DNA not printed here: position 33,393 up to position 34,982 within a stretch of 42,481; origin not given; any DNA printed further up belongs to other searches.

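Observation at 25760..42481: Mosaic glycan locus combining a bacillosamine-type pathway with rhamnose and a Wzy_C/ligase-like protein: possible general protein O-glycosylation system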

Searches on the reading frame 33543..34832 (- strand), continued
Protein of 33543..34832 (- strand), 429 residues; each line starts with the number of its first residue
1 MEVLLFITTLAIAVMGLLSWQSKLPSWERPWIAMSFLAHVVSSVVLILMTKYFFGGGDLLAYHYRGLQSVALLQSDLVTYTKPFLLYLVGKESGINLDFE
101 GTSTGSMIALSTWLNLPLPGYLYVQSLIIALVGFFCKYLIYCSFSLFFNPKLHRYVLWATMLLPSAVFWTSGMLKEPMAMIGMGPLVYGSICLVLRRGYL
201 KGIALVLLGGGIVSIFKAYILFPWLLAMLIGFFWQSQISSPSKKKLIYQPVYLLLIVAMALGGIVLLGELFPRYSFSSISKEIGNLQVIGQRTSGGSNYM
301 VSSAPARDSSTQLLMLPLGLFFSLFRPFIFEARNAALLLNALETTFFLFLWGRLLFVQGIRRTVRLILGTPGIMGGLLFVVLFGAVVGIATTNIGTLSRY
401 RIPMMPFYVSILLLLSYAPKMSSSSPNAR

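Call 58: search_protein_families(library=ncbifam, proteins=[L007:8980-9915:+, L007:18854-19684:+, L006:19141-19929:-, L010:11364-12779:+, L011:20472-21320:+, L011:2179-3558:-, L006:1783-4296:-, L011:7817-9763:+], max_evalue=0.00001)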
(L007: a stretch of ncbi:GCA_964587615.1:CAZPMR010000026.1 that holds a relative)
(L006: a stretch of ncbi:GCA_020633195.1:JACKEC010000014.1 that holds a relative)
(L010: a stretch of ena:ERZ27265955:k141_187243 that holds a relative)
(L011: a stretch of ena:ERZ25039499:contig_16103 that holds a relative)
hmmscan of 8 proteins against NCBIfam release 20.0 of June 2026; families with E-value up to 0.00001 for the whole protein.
L007:8980-9915:+ (311 aa): 13 families
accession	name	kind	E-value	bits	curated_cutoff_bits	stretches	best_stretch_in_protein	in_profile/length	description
NF047683.1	TeichurnBiosyTuaG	equivalog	4.7e-18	65.7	400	1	22-132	5-117/252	teichuronic acid biosynthesis protein TuaG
TIGR03965.1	mycofact_glyco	equivalog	6.3e-15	55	280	1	22-201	73-264/467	mycofactocin biosynthesis glycosyltransferase MftF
NF007482.0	PRK10073.1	equivalog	4.4e-14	52.2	423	1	22-119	5-103/334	glycosyltransferase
NF053739.1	GlytfEpsEBac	equivalog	4.8e-14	52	450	1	23-151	1-133/265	glycosyltransferase EpsE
NF041875.1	EPS_EpsD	equivalog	1.2e-13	51.1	370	1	25-136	1-114/325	exopolysaccharide biosynthesis glycosyltransferase EpsD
TIGR03937.1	PgaC_IcaA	equivalog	6.6e-11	41.8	422.3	1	21-132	43-156/407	poly-beta-1,6-N-acetyl-D-glucosamine synthase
TIGR04017.1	WcaA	equivalog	2e-10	40.8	495.75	1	21-121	3-105/279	colanic acid biosynthesis glycosyltransferase WcaA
NF007453.0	PRK10018.1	equivalog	3e-10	40.2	382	1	21-121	4-106/280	colanic acid biosynthesis glycosyltransferase WcaA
NF041394.1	GtaseAglG_Halo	equivalog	1.3e-08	34.5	440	1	25-139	3-119/304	glucosyl-dolichyl phosphate glucuronosyltransferase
TIGR04283.1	glyco_like_mftF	equivalog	4.9e-08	32.8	182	1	25-197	1-166/221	TIGR04283 family arsenosugar biosynthesis glycosyltransferase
NF050050.1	ProtGlycPglI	equivalog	2.1e-07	30.7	500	1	23-121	2-103/306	GalNAc(5)-diNAcBac-PP-undecaprenol beta-1,3-glucosyltransferase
TIGR04242.1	nodulat_NodC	equivalog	5.8e-07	28.8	550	1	22-119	47-149/395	chitooligosaccharide synthase NodC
NF038302.1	EPS_HpsE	equivalog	3.5e-06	26.2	300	1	27-136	5-121/307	hormogonium polysaccharide biosynthesis glycosyltransferase HpsE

L007:18854-19684:+ (276 aa): 8 families
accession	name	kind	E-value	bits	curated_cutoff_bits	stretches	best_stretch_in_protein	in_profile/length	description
NF053739.1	GlytfEpsEBac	equivalog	1.9e-14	53.3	450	1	3-158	4-154/265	glycosyltransferase EpsE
NF047683.1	TeichurnBiosyTuaG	equivalog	4.5e-14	52.7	400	1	2-122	8-126/252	teichuronic acid biosynthesis protein TuaG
NF007482.0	PRK10073.1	equivalog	1.3e-10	40.8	423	1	2-99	8-103/334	glycosyltransferase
NF038302.1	EPS_HpsE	equivalog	2e-09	36.9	300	1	2-117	3-121/307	hormogonium polysaccharide biosynthesis glycosyltransferase HpsE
TIGR03937.1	PgaC_IcaA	equivalog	7.3e-09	35.1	422.3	1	2-114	47-157/407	poly-beta-1,6-N-acetyl-D-glucosamine synthase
NF050050.1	ProtGlycPglI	equivalog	3.4e-07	29.9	500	1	2-96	4-98/306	GalNAc(5)-diNAcBac-PP-undecaprenol beta-1,3-glucosyltransferase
TIGR04440.1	glyco_TIGR04440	domain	7.3e-07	29.1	70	1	2-115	2-114/215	TIGR00180 family glycosyltransferase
NF041875.1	EPS_EpsD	equivalog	3.2e-06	26.8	370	1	2-108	1-105/325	exopolysaccharide biosynthesis glycosyltransferase EpsD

L006:19141-19929:- (262 aa): 22 families
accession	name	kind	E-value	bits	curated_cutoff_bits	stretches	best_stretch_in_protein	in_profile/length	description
TIGR04182.1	glyco_TIGR04182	equivalog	4.2e-34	118.3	325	1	8-230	3-217/293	S-layer glycoprotein N-glycosyltransferase AglJ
NF058614.1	PPMAGASynPpgS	equivalog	8.7e-20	71.1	370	1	9-213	4-205/226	polyprenyl-phospho-N-acetylgalactosaminyl synthase PpgS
TIGR03937.1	PgaC_IcaA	equivalog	6.1e-19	68.3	422.3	1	3-103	43-143/407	poly-beta-1,6-N-acetyl-D-glucosamine synthase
NF041391.1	DPhHxTase_Halo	equivalog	7.9e-19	67.5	375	1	11-208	1-187/213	dolichyl-phosphate hexose transferase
NF047588.1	GlcsyltransPgfSStrep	equivalog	6.4e-18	65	500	1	7-174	3-168/308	glycosyltransferase PgfS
NF047683.1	TeichurnBiosyTuaG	equivalog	8.1e-18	65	400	1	2-107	3-108/252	teichuronic acid biosynthesis protein TuaG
NF041875.1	EPS_EpsD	equivalog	6.2e-17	62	370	1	7-122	1-116/325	exopolysaccharide biosynthesis glycosyltransferase EpsD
NF007482.0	PRK10073.1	equivalog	5.9e-16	58.4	423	1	3-117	4-117/334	glycosyltransferase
NF007986.1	PRK10714.1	equivalog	7.1e-16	58.1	529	1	7-213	8-209/316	undecaprenyl-phosphate 4-deoxy-4-formamido-L-arabinose transferase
TIGR03965.1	mycofact_glyco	equivalog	1.2e-13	50.7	280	1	4-101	73-170/467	mycofactocin biosynthesis glycosyltransferase MftF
TIGR04283.1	glyco_like_mftF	equivalog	4.4e-13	49.3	182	1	7-124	1-112/221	TIGR04283 family arsenosugar biosynthesis glycosyltransferase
NF010496.0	PRK13915.1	equivalog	2.3e-12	46.7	262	1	7-113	33-145/307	glucosyl-3-phosphoglycerate synthase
NF045692.1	OglycostaseCruG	equivalog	6.2e-11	41.8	600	1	7-118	43-160/386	2'-O-glycosyltransferase CruG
NF050050.1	ProtGlycPglI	equivalog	7.1e-10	38.7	500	1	5-118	2-116/306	GalNAc(5)-diNAcBac-PP-undecaprenol beta-1,3-glucosyltransferase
NF053739.1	GlytfEpsEBac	equivalog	6e-09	35.3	450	1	5-95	1-92/265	glycosyltransferase EpsE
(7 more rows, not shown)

L010:11364-12779:+ (471 aa): 18 families
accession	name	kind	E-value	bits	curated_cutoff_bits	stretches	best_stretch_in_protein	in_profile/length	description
NF053739.1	GlytfEpsEBac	equivalog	4.6e-23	81.6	450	1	14-216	7-212/265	glycosyltransferase EpsE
NF047683.1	TeichurnBiosyTuaG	equivalog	3e-22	79.5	400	1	5-224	3-221/252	teichuronic acid biosynthesis protein TuaG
TIGR03937.1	PgaC_IcaA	equivalog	3e-18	66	422.3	1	5-126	42-162/407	poly-beta-1,6-N-acetyl-D-glucosamine synthase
NF007482.0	PRK10073.1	equivalog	7.4e-17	61.3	423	1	7-105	5-101/334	glycosyltransferase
TIGR03111.1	glyc2_xrt_Gpos1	hypoth_equivalog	7e-15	54.7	363.95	1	6-122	47-164/439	TIGR03111 family XrtG-associated glycosyltransferase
NF050050.1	ProtGlycPglI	equivalog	1.8e-14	53.8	500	1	8-116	2-110/306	GalNAc(5)-diNAcBac-PP-undecaprenol beta-1,3-glucosyltransferase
NF038302.1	EPS_HpsE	equivalog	6.1e-11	41.8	300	1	11-105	4-102/307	hormogonium polysaccharide biosynthesis glycosyltransferase HpsE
NF041875.1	EPS_EpsD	equivalog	3.4e-10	39.8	370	1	14-101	5-91/325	exopolysaccharide biosynthesis glycosyltransferase EpsD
TIGR04017.1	WcaA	equivalog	3.6e-10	39.9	495.75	1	6-130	3-126/279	colanic acid biosynthesis glycosyltransferase WcaA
NF007453.0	PRK10018.1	equivalog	7.2e-10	39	382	1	6-130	4-127/280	colanic acid biosynthesis glycosyltransferase WcaA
NF003952.0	PRK05450.1-5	subfamily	1.6e-09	37.3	193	1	242-374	2-126/250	3-deoxy-manno-octulosonate cytidylyltransferase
TIGR03584.1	PseF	equivalog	5.1e-09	36.1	205.7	1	245-376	2-132/222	pseudaminic acid cytidylyltransferase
NF041394.1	GtaseAglG_Halo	equivalog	9.2e-09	35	440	1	18-122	14-115/304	glucosyl-dolichyl phosphate glucuronosyltransferase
TIGR03965.1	mycofact_glyco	equivalog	1.1e-08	34.4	280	1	5-182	71-256/467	mycofactocin biosynthesis glycosyltransferase MftF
TIGR04283.1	glyco_like_mftF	equivalog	2.9e-08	33.6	182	1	14-198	5-177/221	TIGR04283 family arsenosugar biosynthesis glycosyltransferase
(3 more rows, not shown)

L011:20472-21320:+ (282 aa): 7 families
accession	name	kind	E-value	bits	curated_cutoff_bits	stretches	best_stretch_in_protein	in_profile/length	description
TIGR03965.1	mycofact_glyco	equivalog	1e-18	67.5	280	1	3-263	76-335/467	mycofactocin biosynthesis glycosyltransferase MftF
TIGR01556.1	rhamnosyltran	subfamily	3.5e-16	59.2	200.55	1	27-223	18-212/281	rhamnosyltransferase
NF050113.1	gal_furan_GlfT1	equivalog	2.5e-14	53.3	330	1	4-214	3-210/290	galactofuranosyltransferase GlfT1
NF041875.1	EPS_EpsD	equivalog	2.5e-12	46.8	370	1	4-215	2-211/325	exopolysaccharide biosynthesis glycosyltransferase EpsD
TIGR03937.1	PgaC_IcaA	equivalog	5.6e-08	32.1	422.3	0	2-114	46-158/407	poly-beta-1,6-N-acetyl-D-glucosamine synthase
NF007482.0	PRK10073.1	equivalog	1.3e-06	27.7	423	1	2-106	7-110/334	glycosyltransferase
TIGR04283.1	glyco_like_mftF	equivalog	4.1e-06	26.6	182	0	4-214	2-194/221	TIGR04283 family arsenosugar biosynthesis glycosyltransferase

L011:2179-3558:- (459 aa): 0 families

L006:1783-4296:- (837 aa): 0 families

L011:7817-9763:+ (648 aa): 6 families
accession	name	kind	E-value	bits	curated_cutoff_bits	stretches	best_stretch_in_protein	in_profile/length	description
TIGR03017.1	EpsF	equivalog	9.6e-38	130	422.75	1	19-480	6-442/444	chain length determinant protein EpsF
TIGR03007.1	pepcterm_ChnLen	equivalog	1.4e-34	119.2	278.85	1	19-493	6-472/498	XrtA system polysaccharide chain length determinant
TIGR01005.1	eps_transp_fam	subfamily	3.1e-33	115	411.7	1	17-488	7-484/754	exopolysaccharide transport protein family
TIGR01006.1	polys_exp_MPA1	subfamily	7.3e-17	61.6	296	1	407-483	147-223/226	CspC family polysaccharide chain length determinant protein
NF008568.0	PRK11519.1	equivalog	2.8e-08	32.4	1068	1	351-481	341-470/720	tyrosine-protein kinase Wzc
NF007350.0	PRK09841.1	equivalog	4.1e-06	25.2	1248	1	379-483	369-472/726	tyrosine-protein kinase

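Call 81: search_protein_families(library=pfam, proteins=[L049:11257-12723:+, L017:9483-10964:+, L028:12506-14050:+, L045:4763-6226:-, L030:14370-15833:+, L025:2480-3880:+, L017:3763-6474:+, L019:2456-4561:+, L030:8961-10010:+, L046:17288-18658:+], max_evalue=0.01)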
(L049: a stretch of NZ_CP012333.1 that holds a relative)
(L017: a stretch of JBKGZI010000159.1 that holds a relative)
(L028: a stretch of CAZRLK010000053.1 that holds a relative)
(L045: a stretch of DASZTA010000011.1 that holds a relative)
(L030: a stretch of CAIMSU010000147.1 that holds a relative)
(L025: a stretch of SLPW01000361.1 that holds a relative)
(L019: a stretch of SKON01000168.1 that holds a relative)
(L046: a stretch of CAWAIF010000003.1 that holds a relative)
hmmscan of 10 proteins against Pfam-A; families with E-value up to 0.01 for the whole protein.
L049:11257-12723:+ (488 aa): 0 families

L017:9483-10964:+ (493 aa): 2 families
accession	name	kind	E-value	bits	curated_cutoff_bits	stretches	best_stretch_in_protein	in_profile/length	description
PF13440.11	Polysacc_synt_3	-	1.2e-80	271.3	23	1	32-324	1-293/293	Polysaccharide biosynthesis protein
PF01943.22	Polysacc_synt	-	6.3e-34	118.1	28.2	1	18-275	11-274/274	Polysaccharide biosynthesis protein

L028:12506-14050:+ (514 aa): 3 families
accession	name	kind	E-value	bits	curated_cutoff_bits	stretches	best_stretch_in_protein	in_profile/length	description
PF01943.22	Polysacc_synt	-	1.9e-13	50.9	28.2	1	23-288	5-255/274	Polysaccharide biosynthesis protein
PF13440.11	Polysacc_synt_3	-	3.5e-12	46.6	23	1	43-352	1-289/293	Polysaccharide biosynthesis protein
PF01554.23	MatE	-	9e-08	32.4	24.9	2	255-404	10-161/161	MatE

L045:4763-6226:- (487 aa): 2 families
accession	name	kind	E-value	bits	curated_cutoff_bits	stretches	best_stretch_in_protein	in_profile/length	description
PF13440.11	Polysacc_synt_3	-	9.8e-76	255.2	23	1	44-334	2-293/293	Polysaccharide biosynthesis protein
PF01943.22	Polysacc_synt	-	1e-43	150.2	28.2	1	21-285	3-274/274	Polysaccharide biosynthesis protein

L030:14370-15833:+ (487 aa): 1 family
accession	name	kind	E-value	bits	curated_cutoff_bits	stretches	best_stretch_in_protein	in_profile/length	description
PF13440.11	Polysacc_synt_3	-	3.9e-18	66.1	23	1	41-339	1-291/293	Polysaccharide biosynthesis protein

L025:2480-3880:+ (466 aa): 0 families

L017:3763-6474:+ (903 aa): 2 families
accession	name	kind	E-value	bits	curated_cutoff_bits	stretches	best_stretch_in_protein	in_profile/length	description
PF04932.20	Wzy_C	-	0.00072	19.8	31.7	1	265-425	6-148/149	O-Antigen ligase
PF13428.12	TPR_14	-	0.0036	18.3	23.5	0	825-860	2-37/44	Tetratricopeptide repeat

L019:2456-4561:+ (701 aa): 2 families
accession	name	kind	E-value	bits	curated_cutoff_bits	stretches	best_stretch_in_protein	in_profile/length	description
PF12801.12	Fer4_5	-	3e-05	24.3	22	2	290-327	3-41/48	4Fe-4S binding domain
PF19335.5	HMBD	-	3e-05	24.3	23.6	1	124-150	2-27/28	Heavy metal binding domain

L030:8961-10010:+ (349 aa): 2 families
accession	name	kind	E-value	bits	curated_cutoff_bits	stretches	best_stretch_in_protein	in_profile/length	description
PF00953.26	Glycos_transf_4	-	3.1e-36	125.2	27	1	82-234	2-158/160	Glycosyl transferase family 4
PF07690.21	MFS_1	-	0.0052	16.2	33.4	0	282-337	260-313/347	Major Facilitator Superfamily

L046:17288-18658:+ (456 aa): 1 family
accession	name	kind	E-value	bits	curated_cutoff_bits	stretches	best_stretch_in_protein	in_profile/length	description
PF03023.19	MurJ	-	2.1e-69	234.8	27.4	1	47-448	3-407/451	Lipid II flippase MurJ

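Call 92: find_encoding_contigs(protein=P0118, flank=10000, max_places=1)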
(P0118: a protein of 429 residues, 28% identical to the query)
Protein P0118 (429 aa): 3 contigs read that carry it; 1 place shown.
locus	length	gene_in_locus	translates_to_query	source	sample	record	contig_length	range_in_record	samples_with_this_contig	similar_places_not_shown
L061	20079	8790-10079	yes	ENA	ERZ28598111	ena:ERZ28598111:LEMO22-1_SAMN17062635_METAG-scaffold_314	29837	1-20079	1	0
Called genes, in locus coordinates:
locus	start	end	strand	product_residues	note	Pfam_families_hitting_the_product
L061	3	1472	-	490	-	?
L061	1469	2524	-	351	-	PF01266:DAO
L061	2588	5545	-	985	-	PF11028:TMEM260_N, PF28497:DUF8416, PF28495:TMEM260_2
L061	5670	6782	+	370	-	PF01041:DegT_DnrJ_EryC1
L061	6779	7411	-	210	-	-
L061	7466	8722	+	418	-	PF07719:TPR_2 (faint), PF13181:TPR_8 (faint), PF13374:TPR_10 (faint), PF13424:TPR_12 (weak)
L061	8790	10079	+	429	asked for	-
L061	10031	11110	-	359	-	PF13692:Glyco_trans_1_4, PF00534:Glycos_transf_1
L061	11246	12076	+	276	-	PF01061:ABC2_membrane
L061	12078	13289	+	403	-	PF00005:ABC_tran, PF13304:AAA_21 (faint), PF14524:Wzt_C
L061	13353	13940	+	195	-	PF13489:Methyltransf_23 (weak), PF08241:Methyltransf_11, PF08242:Methyltransf_12 (weak)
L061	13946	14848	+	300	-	PF05050:Methyltransf_21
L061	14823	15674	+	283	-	PF02475:TRM5-TYW2_MTfase (faint), PF05050:Methyltransf_21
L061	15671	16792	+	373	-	PF20706:GT4-conflict (weak), PF13692:Glyco_trans_1_4, PF00534:Glycos_transf_1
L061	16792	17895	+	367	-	PF13439:Glyco_transf_4, PF13579:Glyco_trans_4_4 (weak), PF20706:GT4-conflict (weak), PF00534:Glycos_transf_1, PF13692:Glyco_trans_1_4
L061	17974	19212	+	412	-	PF13439:Glyco_transf_4, PF20706:GT4-conflict (faint), PF00534:Glycos_transf_1, PF13692:Glyco_trans_1_4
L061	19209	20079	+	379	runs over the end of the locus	PF13439:Glyco_transf_4, PF20706:GT4-conflict, PF00534:Glycos_transf_1, PF13692:Glyco_trans_1_4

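Call 93: find_encoding_contigs(protein=P0069, flank=10000, max_places=1)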
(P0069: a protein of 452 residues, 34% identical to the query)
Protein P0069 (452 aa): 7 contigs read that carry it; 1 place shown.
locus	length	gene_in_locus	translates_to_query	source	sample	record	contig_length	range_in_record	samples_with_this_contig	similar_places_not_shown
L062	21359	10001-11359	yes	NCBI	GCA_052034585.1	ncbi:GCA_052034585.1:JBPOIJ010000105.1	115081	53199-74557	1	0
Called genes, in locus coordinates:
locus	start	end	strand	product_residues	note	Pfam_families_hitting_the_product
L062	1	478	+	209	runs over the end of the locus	PF00117:GATase, PF01174:SNO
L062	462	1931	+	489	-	PF01943:Polysacc_synt, PF13440:Polysacc_synt_3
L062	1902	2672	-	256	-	PF00977:His_biosynth, PF00478:IMPDH (faint), PF05690:ThiG (faint), PF01180:DHO_dh (faint), PF01207:Dus (faint), PF03060:NMO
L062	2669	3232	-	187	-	PF25084:LbH_EIF2B (weak), PF25087:GMPPB_C (faint), PF00132:Hexapep, PF14602:Hexapep_2 (weak)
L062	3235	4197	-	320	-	PF01073:3Beta_HSD, PF01370:Epimerase, PF02719:Polysacc_synt_2, PF04321:RmlD_sub_bind, PF05368:NmrA (weak), PF07993:NAD_binding_4, PF16363:GDP_Man_Dehyd, PF13460:NAD_binding_10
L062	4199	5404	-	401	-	-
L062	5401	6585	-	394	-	PF01041:DegT_DnrJ_EryC1, PF01212:Beta_elim_lyase (weak)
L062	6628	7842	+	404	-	-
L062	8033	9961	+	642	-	PF13522:GATase_6, PF13537:GATase_7, PF00733:Asn_synthase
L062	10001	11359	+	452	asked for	-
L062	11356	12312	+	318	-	PF01408:GFO_IDH_MocA, PF02894:GFO_IDH_MocA_C, PF22725:GFO_IDH_MocA_C3 (weak)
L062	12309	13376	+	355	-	PF14907:NTP_transf_5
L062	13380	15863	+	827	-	PF04932:Wzy_C, PF12895:ANAPC3 (faint), PF14559:TPR_19 (faint)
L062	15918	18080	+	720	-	PF02706:Wzz, PF09140:MipZ (faint), PF13807:GNVR, PF01656:CbiA, PF10609:ParA (weak), PF13614:AAA_31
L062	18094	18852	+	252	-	PF02698:DUF218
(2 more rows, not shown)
